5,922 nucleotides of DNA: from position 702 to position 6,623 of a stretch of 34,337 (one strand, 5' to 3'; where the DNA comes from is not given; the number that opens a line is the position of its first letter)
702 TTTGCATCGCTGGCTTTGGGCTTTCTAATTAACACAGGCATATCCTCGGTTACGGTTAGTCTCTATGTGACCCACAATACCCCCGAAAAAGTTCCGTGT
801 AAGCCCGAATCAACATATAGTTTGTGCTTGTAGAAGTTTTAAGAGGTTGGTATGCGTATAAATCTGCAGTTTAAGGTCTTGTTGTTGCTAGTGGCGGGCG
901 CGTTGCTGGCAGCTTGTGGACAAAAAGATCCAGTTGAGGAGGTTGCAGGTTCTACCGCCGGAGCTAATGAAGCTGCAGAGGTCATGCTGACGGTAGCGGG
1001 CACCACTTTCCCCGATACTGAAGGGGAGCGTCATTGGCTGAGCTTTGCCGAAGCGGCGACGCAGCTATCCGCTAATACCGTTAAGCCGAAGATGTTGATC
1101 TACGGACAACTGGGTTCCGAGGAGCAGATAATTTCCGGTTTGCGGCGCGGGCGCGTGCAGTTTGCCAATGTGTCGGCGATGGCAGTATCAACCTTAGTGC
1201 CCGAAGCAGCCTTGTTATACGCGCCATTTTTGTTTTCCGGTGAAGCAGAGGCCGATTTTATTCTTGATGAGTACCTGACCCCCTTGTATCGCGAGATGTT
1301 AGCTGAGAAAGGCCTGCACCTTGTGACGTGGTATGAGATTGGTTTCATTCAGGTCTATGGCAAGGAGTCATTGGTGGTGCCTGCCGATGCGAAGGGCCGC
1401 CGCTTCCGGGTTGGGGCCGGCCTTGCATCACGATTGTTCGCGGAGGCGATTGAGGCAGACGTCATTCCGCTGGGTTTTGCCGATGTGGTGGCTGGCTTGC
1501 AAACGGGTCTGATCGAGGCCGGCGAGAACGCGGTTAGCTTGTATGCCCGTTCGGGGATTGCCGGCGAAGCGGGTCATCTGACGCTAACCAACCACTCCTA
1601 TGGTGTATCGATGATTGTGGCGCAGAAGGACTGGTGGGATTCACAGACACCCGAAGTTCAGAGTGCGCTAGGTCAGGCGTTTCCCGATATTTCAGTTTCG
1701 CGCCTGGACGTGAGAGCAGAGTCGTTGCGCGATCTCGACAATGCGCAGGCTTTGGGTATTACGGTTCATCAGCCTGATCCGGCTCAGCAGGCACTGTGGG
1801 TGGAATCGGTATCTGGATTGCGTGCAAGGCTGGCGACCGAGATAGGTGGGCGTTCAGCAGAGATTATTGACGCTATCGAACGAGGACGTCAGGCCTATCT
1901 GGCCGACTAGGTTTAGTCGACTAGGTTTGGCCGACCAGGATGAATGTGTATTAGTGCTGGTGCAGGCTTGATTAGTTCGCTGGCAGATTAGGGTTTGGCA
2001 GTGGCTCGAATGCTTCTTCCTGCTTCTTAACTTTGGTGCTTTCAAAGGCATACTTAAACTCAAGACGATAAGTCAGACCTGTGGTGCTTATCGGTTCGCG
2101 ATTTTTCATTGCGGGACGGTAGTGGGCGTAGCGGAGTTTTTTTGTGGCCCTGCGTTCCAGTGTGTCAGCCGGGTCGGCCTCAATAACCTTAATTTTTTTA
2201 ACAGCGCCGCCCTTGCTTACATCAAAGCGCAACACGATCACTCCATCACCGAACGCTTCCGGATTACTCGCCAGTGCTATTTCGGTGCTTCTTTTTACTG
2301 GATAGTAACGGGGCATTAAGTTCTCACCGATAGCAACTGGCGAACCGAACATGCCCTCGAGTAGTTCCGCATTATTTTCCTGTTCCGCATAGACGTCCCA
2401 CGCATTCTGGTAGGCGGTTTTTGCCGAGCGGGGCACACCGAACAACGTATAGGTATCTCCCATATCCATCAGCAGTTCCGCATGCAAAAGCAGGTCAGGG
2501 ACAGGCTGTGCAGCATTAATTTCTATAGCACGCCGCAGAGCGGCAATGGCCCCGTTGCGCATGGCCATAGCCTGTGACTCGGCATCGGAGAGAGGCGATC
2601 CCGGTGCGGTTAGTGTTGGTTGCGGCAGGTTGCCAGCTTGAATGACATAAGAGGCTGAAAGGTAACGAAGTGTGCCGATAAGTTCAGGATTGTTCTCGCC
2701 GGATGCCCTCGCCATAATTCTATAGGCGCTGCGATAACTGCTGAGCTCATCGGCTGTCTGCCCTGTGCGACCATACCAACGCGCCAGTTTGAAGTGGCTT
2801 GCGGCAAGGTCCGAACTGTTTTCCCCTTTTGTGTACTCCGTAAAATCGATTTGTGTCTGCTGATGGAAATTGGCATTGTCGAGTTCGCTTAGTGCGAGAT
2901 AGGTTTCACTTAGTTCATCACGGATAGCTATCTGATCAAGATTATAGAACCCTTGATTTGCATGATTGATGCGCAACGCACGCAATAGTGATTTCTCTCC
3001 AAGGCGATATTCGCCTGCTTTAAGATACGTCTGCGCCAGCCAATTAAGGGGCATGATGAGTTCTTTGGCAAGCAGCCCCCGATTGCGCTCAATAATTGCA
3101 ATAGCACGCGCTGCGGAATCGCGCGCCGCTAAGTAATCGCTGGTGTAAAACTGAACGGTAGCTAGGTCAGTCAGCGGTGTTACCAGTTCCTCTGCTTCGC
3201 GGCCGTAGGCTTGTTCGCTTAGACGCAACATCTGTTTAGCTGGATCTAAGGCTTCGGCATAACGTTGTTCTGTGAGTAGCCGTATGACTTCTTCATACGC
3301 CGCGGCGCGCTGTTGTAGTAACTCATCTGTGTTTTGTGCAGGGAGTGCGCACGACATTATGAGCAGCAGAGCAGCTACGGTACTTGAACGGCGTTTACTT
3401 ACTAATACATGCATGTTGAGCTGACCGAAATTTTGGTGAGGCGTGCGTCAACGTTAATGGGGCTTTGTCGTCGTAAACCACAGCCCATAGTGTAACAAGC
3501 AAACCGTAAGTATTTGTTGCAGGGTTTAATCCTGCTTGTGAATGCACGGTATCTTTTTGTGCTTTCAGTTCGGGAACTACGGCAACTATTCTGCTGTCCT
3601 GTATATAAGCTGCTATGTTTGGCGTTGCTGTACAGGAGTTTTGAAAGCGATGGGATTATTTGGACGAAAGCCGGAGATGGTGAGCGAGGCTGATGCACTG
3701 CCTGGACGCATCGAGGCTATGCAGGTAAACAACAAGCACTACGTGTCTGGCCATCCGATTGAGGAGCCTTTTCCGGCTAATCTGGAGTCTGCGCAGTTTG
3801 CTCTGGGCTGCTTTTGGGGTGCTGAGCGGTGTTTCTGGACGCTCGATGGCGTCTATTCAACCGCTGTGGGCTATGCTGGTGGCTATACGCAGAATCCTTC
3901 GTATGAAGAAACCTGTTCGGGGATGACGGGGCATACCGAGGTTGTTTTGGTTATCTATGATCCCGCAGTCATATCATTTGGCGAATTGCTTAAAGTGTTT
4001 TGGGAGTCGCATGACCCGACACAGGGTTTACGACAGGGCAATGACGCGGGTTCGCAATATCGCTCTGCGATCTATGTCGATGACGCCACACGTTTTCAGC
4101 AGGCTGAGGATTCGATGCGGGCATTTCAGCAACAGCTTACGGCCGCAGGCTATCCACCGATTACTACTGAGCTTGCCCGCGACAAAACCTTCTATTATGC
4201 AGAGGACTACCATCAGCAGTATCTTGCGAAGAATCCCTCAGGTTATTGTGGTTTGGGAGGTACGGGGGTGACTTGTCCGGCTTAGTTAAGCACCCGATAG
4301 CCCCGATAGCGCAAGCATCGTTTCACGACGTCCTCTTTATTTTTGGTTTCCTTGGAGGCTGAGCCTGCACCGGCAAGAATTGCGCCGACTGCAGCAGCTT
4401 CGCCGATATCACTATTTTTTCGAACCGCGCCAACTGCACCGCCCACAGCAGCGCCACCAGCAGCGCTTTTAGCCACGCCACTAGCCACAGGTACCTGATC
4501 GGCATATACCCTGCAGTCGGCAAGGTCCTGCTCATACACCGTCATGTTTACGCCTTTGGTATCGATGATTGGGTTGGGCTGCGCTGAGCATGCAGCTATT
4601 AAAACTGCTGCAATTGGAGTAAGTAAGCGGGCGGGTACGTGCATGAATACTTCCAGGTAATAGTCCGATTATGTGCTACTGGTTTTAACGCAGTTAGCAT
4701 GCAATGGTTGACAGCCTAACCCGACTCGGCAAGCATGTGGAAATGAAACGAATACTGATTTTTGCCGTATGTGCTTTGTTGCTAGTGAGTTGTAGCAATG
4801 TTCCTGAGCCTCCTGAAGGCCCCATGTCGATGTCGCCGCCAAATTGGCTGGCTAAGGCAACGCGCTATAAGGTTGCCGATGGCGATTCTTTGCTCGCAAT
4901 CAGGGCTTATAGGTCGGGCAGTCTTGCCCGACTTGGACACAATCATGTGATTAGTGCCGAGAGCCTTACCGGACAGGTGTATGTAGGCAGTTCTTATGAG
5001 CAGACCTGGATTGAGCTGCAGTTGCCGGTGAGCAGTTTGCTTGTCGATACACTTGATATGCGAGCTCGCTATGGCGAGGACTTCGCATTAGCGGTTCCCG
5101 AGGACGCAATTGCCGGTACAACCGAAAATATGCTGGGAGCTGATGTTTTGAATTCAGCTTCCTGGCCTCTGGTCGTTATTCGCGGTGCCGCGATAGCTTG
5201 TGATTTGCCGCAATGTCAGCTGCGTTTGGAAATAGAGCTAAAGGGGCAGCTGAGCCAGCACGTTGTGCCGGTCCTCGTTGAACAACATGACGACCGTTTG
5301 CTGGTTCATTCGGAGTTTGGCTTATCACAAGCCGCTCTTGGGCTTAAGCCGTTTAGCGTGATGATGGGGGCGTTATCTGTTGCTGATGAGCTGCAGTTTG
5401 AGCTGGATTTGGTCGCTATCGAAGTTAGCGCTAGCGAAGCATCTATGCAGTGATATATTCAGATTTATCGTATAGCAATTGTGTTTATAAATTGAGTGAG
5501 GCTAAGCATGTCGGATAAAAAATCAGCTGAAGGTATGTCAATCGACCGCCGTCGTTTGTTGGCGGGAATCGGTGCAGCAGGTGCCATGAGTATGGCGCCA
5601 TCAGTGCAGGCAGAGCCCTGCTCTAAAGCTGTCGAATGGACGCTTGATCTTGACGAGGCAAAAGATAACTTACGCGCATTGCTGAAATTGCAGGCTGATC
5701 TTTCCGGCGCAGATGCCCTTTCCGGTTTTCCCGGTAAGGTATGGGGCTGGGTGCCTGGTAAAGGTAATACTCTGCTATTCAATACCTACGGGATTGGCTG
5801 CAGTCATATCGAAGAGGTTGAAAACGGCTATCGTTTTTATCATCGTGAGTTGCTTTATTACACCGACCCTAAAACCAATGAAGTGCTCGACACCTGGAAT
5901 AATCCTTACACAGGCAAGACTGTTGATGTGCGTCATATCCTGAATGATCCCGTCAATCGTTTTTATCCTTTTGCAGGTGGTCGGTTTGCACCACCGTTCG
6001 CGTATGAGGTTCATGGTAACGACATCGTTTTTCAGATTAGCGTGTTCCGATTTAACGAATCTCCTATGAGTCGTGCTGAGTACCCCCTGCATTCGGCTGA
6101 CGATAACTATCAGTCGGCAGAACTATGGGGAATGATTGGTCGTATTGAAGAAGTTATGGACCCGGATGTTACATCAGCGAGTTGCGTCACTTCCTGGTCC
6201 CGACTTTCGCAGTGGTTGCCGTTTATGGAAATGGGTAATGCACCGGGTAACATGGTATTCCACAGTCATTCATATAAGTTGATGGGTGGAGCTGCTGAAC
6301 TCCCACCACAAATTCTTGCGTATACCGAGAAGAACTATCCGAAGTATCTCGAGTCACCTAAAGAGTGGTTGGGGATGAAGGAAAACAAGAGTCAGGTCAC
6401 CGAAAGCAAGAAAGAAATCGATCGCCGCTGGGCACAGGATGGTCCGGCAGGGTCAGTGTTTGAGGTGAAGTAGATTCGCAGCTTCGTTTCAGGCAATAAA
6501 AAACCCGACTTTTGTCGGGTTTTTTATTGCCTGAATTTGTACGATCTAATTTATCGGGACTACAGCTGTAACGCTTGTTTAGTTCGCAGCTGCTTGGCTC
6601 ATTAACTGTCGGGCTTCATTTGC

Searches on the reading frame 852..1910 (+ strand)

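Call 41: search_protein_families(library=pfam, proteins=[window:852-1910:+], max_evalue=0.1)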
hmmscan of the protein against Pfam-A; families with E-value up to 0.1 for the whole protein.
window:852-1910:+ (352 aa): 2 families
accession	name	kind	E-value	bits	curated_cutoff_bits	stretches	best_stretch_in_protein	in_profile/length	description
PF03480.18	DctP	-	1.8e-38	133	23.4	1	63-322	16-277/286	Bacterial extracellular solute-binding protein, family 7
PF13627.12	LptM_cons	-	0.022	15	27.3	1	10-25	2-17/23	LPS-assembly lipoprotein LptM, conserved region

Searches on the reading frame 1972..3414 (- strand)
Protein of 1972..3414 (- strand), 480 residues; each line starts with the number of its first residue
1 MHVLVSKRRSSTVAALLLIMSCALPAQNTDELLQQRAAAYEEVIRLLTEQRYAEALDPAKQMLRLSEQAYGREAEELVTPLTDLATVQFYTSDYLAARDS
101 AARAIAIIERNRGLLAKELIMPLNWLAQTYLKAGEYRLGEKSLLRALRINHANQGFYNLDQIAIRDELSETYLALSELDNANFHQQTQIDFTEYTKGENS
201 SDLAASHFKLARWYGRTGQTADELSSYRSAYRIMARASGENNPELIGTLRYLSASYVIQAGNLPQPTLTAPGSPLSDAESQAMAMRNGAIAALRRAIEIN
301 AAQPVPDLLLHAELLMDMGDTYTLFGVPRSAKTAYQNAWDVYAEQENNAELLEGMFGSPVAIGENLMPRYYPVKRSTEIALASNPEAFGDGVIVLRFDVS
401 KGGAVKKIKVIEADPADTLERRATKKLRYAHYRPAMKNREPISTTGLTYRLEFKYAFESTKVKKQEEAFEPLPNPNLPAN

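Call 41: search_protein_families(library=pfam, proteins=[window:1972-3414:-], max_evalue=0.1)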
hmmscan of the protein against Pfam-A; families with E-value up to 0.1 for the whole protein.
window:1972-3414:- (480 aa): 7 families
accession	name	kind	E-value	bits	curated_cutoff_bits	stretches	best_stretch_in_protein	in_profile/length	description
PF13424.12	TPR_12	-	4.6e-13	49.6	30.1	3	49-109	16-76/77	Tetratricopeptide repeat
PF03544.19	TonB_C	-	9.6e-10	39.2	24.6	1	390-454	15-78/79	Gram-negative bacterial TonB protein C-terminal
PF24885.1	TPR_NPHP3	-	5.9e-06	26.3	100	1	33-155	95-218/239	Nephrocystin-3 TPR domain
PF13374.12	TPR_10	-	0.018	15.5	27.5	0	210-244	8-42/42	Tetratricopeptide repeat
PF00515.34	TPR_1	-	0.028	14.7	27.8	0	123-151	4-32/34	Tetratricopeptide repeat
PF07719.23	TPR_2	-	0.04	14.5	27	0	123-151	4-32/34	Tetratricopeptide repeat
PF12895.13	ANAPC3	-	0.066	13.9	27.2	0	91-144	29-80/82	Anaphase-promoting complex, cyclosome, subunit 3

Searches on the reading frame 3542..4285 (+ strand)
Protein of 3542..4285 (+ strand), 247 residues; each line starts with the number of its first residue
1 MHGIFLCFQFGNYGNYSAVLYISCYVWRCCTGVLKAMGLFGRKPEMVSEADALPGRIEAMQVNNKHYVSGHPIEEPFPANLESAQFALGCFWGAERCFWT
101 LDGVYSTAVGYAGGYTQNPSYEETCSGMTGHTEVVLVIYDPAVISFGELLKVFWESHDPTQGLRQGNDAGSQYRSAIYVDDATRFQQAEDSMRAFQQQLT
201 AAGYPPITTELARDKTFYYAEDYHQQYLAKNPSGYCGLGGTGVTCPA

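Call 41: search_protein_families(library=pfam, proteins=[window:3542-4285:+], max_evalue=0.1)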
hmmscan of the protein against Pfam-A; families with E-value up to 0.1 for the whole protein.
window:3542-4285:+ (247 aa): 1 family
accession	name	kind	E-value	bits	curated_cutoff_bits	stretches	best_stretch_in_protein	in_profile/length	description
PF01625.27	PMSR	-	2.1e-60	203.9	23.7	1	84-236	2-152/153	Peptide methionine sulfoxide reductase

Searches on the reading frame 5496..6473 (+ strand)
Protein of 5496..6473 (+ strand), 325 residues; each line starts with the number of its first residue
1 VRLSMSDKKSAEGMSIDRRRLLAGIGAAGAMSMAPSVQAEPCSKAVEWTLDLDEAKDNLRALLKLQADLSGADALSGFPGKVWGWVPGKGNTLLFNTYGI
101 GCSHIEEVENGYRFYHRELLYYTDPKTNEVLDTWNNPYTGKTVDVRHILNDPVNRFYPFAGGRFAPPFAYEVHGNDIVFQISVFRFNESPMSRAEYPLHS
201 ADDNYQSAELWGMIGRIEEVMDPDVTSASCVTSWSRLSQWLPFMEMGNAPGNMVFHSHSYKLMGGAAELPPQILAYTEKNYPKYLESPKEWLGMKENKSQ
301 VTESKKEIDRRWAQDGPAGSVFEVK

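Call 41: search_protein_families(library=pfam, proteins=[window:5496-6473:+], max_evalue=0.1)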
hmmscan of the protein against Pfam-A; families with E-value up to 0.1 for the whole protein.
window:5496-6473:+ (325 aa): 1 family
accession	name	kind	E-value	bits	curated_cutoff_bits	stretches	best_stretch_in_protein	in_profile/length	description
PF08894.16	DUF1838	-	5.2e-53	180.6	25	1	79-298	9-223/232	Protein of unknown function (DUF1838)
